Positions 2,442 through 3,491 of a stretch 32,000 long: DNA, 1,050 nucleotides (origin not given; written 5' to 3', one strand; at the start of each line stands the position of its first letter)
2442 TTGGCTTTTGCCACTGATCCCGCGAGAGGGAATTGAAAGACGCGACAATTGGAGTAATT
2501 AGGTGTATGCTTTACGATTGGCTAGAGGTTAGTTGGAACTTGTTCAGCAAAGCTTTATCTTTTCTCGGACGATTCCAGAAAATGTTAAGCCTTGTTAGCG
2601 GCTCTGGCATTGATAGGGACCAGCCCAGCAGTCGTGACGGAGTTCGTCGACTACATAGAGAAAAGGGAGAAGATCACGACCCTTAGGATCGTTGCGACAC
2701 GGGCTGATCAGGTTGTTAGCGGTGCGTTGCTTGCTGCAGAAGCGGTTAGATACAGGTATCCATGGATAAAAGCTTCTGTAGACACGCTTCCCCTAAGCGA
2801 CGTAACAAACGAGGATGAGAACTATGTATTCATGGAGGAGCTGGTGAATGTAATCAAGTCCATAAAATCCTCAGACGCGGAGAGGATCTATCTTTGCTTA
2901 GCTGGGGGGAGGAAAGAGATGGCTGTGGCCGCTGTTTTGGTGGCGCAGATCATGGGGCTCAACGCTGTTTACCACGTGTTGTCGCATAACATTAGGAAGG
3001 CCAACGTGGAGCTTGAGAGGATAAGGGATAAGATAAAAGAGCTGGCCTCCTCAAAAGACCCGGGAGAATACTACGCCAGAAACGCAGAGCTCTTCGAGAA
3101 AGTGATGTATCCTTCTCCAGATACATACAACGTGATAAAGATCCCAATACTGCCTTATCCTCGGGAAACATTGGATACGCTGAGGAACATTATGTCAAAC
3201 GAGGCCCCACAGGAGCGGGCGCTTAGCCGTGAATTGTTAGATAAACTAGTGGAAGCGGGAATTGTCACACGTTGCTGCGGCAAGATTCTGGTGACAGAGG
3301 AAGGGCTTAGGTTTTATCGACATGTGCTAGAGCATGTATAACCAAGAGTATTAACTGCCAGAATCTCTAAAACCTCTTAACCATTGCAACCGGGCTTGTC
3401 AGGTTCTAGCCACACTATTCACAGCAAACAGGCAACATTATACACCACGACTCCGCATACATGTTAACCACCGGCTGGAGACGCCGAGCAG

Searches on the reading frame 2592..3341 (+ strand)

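Call 4: search_protein_families(library=pfam, proteins=[window:2592-3341:+], max_evalue=1)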
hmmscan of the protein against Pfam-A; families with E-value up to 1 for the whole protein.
window:2592-3341:+ (249 aa): 4 families
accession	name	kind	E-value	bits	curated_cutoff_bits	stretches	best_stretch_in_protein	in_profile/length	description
PF09623.16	Cas_NE0113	-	1.8e-19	70.8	23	1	11-202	1-191/208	CRISPR-associated protein NE0113 (Cas_NE0113)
PF09651.16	Cas_APE2256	-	0.00072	19.9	24.8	1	60-127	50-122/136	CRISPR-associated protein (Cas_APE2256)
PF05448.18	AXE1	-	0.089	12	21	1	81-149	160-230/321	Acetyl xylan esterase (AXE1)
PF05719.16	GPP34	-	0.12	12.8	29.1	0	205-233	88-113/201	Golgi phosphoprotein 3 (GPP34)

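Call 17: search_protein_families(library=ncbifam, proteins=[window:2592-3341:+], max_evalue=1)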
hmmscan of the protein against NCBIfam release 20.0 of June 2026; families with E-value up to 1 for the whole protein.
window:2592-3341:+ (249 aa): 4 families
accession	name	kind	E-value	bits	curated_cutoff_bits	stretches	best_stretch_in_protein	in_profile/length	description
TIGR03642.1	cas_csx14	hypoth_equivalog_domain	1.8e-22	79.9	90.35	1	9-129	1-123/124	CRISPR-associated protein Csx14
NF040581.1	cas_Crn1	equivalog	6.1e-09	35.8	125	1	7-154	5-155/178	CRISPR-associated ring nuclease Crn1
TIGR02584.1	cas_NE0113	equivalog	0.00018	21.6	80.65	1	65-130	87-154/209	CRISPR-associated ring nuclease Csm6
TIGR02619.1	TIGR02619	domain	0.012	15.5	37.45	1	83-137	90-142/149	putative CRISPR-associated protein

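Call 18: search_protein_families(library=padloc, proteins=[window:2592-3341:+], max_evalue=1)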
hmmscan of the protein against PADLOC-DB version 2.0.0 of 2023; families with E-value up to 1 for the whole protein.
window:2592-3341:+ (249 aa): 42 families (the best 25 are shown)
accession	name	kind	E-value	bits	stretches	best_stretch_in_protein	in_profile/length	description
PDLC01906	CARF5--CARF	-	1.4e-100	334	1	2-247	3-245/246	-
PDLC01354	Csx1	-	9.1e-27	92.2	1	5-206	6-179/189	CAS-III; associated_signaling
PDLC01633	Csx1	-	2.2e-24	84.2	1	11-202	1-163/177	CAS-III; associated_signaling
PDLC01336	Csx1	-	3.3e-22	77.2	1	5-129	5-122/123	CAS-III; associated_signaling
PDLC01980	CARF_m13--CARF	-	6.4e-20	69.7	1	5-155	5-144/168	-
PDLC01851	CARF3--CARF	-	5.6e-18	63.3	1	5-133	6-141/279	-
PDLC01036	WYL/Csx1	-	2.4e-16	58.3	1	5-148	7-159/279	CARF+WYL C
PDLC01907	CARF5--CARF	-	2.5e-13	47.9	1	5-151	6-152/325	-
PDLC01063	Csx1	-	5.1e-10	37.7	1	4-153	4-145/167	Type I associated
PDLC01908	CARF5--CARF_ADA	-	2.5e-09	34.6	1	15-150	15-160/605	-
PDLC01904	CARF5--CARF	-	3.9e-09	34.7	1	5-130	6-150/351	-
PDLC01909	CARF5--CARF_TM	-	1.1e-08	33.1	2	67-130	89-154/340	-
PDLC01905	CARF5--CARF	-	5.5e-08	30.7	1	62-156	69-157/176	-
PDLC01855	CARF3--CARF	-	3.1e-07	28.3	1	47-130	63-145/288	-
PDLC01355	Csm6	-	6.6e-06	23.8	1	47-145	66-162/172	CAS-III; associated_signaling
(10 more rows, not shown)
